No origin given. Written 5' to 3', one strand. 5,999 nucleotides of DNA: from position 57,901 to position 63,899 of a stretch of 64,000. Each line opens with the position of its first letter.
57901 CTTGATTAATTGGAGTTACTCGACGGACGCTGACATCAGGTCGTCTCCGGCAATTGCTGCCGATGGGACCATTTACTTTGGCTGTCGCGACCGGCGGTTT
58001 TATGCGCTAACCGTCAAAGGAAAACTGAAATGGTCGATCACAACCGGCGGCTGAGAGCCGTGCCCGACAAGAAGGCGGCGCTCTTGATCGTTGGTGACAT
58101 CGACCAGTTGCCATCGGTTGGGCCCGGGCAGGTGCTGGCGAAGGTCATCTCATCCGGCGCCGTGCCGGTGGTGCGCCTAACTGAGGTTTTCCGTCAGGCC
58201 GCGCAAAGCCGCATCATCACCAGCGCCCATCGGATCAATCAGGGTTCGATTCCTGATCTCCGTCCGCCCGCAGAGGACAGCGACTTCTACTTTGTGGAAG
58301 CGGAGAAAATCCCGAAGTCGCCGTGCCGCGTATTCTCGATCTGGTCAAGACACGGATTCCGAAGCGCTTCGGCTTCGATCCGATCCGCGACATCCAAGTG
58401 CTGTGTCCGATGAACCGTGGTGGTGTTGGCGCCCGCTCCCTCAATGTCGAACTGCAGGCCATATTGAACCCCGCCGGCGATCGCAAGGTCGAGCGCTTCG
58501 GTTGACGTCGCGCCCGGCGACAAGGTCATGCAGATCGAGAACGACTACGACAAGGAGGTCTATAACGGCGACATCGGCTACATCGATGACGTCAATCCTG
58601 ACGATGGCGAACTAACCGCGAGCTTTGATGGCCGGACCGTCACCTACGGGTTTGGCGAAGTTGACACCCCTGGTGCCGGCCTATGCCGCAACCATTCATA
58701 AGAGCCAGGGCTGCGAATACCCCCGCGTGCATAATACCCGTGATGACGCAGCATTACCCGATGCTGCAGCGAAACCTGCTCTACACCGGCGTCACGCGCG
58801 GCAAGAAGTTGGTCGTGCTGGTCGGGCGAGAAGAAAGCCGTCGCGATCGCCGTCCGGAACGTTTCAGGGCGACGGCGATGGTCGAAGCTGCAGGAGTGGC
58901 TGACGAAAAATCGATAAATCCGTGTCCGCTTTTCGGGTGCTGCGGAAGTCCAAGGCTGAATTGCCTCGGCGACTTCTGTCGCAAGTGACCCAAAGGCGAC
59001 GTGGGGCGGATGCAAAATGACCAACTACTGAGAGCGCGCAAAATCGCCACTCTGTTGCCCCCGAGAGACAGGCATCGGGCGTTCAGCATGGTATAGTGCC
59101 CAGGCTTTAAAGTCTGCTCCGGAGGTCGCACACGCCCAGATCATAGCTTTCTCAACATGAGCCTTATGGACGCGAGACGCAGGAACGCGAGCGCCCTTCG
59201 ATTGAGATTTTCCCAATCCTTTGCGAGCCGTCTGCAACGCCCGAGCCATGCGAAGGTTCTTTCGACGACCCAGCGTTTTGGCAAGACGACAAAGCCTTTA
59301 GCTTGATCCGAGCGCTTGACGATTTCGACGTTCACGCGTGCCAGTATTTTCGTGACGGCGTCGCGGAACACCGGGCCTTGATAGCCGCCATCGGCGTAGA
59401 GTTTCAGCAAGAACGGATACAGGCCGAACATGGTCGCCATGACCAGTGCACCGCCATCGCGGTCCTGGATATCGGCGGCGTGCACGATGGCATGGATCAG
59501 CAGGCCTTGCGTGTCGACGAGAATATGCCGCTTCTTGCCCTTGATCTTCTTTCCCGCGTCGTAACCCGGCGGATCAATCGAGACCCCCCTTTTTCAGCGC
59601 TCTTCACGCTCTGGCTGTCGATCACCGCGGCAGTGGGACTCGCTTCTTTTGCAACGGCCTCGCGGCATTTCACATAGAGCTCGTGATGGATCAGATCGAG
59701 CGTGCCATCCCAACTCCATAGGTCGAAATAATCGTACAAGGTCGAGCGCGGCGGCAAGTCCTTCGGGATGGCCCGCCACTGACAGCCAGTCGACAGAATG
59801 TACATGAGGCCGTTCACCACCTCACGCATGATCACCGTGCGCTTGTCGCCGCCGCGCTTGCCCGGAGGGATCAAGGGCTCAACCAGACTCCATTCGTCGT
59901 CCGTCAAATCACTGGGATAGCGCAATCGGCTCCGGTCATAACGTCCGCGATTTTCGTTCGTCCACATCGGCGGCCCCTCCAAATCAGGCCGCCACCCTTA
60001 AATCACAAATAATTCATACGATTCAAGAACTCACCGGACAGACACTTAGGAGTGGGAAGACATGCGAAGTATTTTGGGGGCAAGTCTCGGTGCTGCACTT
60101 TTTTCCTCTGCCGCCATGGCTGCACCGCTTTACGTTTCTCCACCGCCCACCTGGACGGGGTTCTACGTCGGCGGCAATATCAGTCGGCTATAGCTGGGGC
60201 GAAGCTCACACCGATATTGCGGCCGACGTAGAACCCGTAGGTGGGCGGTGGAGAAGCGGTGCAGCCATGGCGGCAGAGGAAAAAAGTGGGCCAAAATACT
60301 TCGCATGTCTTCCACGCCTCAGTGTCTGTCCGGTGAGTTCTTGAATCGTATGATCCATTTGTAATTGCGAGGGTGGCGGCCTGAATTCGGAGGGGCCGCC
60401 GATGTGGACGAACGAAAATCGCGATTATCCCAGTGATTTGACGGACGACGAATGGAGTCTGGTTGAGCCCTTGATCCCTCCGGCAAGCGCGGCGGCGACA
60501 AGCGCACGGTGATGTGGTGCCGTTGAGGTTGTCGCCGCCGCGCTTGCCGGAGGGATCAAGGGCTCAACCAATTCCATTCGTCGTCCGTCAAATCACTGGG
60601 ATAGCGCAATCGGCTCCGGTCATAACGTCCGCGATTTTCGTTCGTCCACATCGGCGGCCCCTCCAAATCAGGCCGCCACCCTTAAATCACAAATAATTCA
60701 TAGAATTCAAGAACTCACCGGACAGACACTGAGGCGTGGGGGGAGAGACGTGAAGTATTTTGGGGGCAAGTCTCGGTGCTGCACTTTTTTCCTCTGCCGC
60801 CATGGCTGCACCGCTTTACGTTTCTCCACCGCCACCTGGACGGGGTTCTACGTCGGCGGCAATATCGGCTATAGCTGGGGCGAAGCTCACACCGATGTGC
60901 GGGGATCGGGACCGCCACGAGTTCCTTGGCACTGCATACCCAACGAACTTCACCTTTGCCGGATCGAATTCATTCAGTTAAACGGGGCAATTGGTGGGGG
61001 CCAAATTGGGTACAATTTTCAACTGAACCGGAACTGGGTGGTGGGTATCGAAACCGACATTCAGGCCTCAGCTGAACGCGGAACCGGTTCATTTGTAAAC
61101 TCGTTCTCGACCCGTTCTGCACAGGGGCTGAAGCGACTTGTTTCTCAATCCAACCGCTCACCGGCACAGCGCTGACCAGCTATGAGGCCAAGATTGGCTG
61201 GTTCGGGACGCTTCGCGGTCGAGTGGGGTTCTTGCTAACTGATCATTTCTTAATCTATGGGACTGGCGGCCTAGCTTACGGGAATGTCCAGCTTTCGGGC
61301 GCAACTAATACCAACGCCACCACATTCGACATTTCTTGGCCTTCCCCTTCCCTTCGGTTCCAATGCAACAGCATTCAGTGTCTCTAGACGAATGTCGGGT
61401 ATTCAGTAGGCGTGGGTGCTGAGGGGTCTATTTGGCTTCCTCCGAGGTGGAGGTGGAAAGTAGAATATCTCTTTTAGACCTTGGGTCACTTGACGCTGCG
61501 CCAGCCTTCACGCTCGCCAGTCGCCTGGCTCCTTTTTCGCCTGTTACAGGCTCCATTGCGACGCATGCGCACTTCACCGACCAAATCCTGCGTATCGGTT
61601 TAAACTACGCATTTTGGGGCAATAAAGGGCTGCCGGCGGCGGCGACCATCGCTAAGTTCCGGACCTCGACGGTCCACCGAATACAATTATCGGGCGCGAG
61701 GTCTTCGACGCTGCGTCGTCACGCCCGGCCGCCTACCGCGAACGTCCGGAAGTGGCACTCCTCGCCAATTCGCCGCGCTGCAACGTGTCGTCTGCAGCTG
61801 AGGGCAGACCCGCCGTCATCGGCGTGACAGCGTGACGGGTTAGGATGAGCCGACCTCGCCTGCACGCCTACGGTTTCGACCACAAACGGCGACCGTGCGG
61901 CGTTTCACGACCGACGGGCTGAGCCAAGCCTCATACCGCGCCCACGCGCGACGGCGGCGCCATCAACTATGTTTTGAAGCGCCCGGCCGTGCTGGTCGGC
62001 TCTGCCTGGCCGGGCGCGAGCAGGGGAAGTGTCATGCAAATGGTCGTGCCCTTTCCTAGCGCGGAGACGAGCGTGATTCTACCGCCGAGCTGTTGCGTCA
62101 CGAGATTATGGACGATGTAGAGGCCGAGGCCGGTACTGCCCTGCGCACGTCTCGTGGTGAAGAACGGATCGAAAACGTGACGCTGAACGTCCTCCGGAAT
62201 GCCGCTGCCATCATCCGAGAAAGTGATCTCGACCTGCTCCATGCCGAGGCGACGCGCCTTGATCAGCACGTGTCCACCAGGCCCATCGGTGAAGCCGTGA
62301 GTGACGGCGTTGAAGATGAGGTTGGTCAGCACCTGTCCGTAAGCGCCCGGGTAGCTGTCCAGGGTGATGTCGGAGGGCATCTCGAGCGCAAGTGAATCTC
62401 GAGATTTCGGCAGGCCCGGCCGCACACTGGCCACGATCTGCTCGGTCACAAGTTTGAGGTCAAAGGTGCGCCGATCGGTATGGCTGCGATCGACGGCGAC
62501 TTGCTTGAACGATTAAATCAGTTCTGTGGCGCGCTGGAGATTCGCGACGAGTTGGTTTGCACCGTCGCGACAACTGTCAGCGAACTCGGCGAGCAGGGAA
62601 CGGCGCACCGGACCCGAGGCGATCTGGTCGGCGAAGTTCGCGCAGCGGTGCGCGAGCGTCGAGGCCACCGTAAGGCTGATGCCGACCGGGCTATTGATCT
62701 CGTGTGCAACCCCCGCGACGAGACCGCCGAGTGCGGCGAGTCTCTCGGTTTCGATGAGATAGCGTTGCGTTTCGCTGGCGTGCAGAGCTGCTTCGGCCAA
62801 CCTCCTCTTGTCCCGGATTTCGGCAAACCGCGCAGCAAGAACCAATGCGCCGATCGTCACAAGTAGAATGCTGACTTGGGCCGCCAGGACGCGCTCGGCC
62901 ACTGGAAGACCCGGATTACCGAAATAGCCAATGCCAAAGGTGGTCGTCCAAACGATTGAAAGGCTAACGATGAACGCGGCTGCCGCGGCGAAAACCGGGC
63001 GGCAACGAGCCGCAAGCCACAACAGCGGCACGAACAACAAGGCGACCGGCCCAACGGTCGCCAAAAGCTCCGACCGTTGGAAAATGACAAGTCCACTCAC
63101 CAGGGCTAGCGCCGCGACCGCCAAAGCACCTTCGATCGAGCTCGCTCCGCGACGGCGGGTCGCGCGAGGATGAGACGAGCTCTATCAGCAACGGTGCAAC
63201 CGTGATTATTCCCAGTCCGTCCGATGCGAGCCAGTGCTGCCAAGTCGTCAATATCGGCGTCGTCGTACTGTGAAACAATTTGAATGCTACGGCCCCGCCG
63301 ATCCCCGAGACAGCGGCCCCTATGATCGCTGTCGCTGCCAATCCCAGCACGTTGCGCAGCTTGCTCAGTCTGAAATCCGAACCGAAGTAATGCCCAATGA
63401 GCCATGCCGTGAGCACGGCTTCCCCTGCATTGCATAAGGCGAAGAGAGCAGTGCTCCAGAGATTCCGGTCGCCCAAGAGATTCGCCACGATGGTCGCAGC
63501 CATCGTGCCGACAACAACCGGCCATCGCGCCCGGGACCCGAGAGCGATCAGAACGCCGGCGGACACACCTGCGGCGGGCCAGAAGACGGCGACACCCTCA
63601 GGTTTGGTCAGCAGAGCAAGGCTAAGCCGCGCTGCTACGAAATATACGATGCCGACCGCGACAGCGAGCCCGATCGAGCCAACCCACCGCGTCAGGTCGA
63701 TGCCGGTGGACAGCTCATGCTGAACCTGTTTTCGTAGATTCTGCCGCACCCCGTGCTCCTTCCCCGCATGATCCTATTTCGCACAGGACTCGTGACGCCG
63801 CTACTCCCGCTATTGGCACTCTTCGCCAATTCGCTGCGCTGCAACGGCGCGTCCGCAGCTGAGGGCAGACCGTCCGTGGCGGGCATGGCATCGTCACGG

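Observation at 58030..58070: Abrupt mid-gene junction between PVC-like and Bradyrhizobium-like DNA (probable chimeric contig)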

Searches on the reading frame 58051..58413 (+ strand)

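Call 8: search_protein_families(library=pfam, proteins=[window:58051-58413:+], max_evalue=0.01)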
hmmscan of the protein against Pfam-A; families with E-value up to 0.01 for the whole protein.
window:58051-58413:+ (120 aa): 2 families
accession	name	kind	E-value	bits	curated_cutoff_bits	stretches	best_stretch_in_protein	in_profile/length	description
PF13604.12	AAA_30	-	1e-11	45.4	27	1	2-68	110-174/191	AAA domain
PF13245.12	AAA_19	-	0.00094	19.8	25.1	1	1-25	111-134/134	AAA domain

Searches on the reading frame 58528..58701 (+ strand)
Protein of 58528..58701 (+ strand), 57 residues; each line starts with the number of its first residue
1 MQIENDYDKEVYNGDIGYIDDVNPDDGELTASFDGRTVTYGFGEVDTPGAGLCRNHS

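Call 8: search_protein_families(library=pfam, proteins=[window:58528-58701:+], max_evalue=0.01)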
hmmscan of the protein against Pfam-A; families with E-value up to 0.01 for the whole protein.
window:58528-58701:+ (57 aa): 1 family
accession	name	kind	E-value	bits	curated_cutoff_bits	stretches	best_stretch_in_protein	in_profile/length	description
PF18335.7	SH3_13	-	6.8e-11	42.2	41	1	1-33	33-65/65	ATP-dependent RecD-like DNA helicase SH3 domain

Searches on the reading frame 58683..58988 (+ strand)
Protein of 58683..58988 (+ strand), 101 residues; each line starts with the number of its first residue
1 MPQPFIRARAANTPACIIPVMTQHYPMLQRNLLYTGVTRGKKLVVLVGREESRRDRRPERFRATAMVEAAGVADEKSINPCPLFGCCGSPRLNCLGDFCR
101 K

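Call 8: search_protein_families(library=pfam, proteins=[window:58683-58988:+], max_evalue=0.01)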
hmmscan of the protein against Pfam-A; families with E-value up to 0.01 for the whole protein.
window:58683-58988:+ (101 aa): 1 family
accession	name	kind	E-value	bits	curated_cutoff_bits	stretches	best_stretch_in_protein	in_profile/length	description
PF13538.12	UvrD_C_2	-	5.3e-10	39.4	27.4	1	17-47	19-52/52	UvrD-like helicase C-terminal domain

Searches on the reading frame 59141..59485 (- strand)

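Call 8: search_protein_families(library=pfam, proteins=[window:59141-59485:-], max_evalue=0.01)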
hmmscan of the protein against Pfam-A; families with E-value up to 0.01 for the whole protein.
window:59141-59485:- (114 aa): 2 families
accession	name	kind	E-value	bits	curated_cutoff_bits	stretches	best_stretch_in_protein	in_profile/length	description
PF01609.27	DDE_Tnp_1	-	5.2e-16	59.4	23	1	2-108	55-198/200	Transposase DDE domain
PF13586.12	DDE_Tnp_1_2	-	9e-10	39.3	29.2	1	30-112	2-86/86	Transposase DDE domain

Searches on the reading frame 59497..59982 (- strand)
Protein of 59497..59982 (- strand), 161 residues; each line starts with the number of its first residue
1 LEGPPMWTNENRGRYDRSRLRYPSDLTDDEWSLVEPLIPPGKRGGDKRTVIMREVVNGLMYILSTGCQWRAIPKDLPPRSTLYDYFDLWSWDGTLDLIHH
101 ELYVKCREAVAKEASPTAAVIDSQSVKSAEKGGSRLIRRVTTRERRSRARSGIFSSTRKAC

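Call 8: search_protein_families(library=pfam, proteins=[window:59497-59982:-], max_evalue=0.01)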
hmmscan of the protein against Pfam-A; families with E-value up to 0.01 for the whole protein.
window:59497-59982:- (161 aa): 1 family
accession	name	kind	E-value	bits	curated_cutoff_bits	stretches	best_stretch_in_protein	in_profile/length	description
PF13340.11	DUF4096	-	4.5e-25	88.1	34.3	1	26-99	1-76/76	Putative transposase of IS4/5 family (DUF4096)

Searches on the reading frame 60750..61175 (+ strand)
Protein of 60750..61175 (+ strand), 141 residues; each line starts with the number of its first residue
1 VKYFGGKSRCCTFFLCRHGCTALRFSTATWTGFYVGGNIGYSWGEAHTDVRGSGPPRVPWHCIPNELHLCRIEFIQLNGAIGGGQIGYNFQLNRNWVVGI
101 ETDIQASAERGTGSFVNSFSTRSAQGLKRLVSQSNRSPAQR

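Call 8: search_protein_families(library=pfam, proteins=[window:60750-61175:+], max_evalue=0.01)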
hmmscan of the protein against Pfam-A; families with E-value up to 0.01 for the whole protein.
window:60750-61175:+ (141 aa): 1 family
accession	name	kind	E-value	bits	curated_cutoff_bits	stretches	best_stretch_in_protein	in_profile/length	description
PF13505.12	OMP_b-brl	-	0.00013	22.6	28.7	1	18-114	7-74/175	Outer membrane protein beta-barrel domain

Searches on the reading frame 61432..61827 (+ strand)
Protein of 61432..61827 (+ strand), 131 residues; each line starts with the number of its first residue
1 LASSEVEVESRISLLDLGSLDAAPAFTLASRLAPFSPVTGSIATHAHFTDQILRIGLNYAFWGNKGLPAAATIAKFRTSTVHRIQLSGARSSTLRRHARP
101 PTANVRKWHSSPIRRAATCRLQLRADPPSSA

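Call 55: search_protein_families(library=pfam, proteins=[window:61432-61827:+], max_evalue=0.01)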
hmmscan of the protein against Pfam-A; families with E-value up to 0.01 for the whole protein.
window:61432-61827:+ (131 aa): 0 families

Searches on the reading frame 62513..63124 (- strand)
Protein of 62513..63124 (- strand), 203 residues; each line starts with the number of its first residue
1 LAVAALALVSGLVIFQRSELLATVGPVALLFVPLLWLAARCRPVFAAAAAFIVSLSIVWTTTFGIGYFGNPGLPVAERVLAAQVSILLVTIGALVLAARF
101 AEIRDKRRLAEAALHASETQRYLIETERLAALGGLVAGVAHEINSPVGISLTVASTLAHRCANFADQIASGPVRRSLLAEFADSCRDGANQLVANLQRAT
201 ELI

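Call 8: search_protein_families(library=pfam, proteins=[window:62513-63124:-], max_evalue=0.01)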
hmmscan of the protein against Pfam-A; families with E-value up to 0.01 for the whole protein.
window:62513-63124:- (203 aa): 1 family
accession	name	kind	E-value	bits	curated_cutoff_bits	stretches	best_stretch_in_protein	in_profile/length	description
PF05231.19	MASE1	-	0.00074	19.1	29.8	1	23-101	217-296/299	MASE1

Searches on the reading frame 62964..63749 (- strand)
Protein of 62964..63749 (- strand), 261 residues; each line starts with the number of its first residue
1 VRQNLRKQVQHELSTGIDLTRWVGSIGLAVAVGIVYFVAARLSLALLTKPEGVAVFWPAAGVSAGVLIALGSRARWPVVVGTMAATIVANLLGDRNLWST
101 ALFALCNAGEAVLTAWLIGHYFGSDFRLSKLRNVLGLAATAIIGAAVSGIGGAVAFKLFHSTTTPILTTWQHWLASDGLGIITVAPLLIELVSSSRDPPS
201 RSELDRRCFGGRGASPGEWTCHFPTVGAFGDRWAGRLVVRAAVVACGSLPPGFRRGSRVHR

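Call 8: search_protein_families(library=pfam, proteins=[window:62964-63749:-], max_evalue=0.01)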
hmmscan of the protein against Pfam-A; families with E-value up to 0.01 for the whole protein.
window:62964-63749:- (261 aa): 2 families
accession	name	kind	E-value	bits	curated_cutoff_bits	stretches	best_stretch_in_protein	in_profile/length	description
PF05231.19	MASE1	-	4.8e-20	72.3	29.8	1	29-203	2-180/299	MASE1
PF19545.4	DUF6069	-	0.0024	18.4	27.2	1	95-171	4-80/129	Family of unknown function (DUF6069)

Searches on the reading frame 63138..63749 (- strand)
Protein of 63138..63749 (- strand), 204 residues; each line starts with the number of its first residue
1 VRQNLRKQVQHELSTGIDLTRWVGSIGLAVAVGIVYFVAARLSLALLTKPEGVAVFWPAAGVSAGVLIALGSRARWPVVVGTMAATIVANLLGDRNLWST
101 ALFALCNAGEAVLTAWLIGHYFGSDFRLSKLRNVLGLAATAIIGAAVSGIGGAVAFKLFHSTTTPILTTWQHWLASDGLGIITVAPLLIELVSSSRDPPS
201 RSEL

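Call 47: search_dna_similar(query=window:63138-63749:-, collection=plasmids, mode=protein, max_rows=15)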
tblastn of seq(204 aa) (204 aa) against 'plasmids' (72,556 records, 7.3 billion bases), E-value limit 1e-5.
No match.
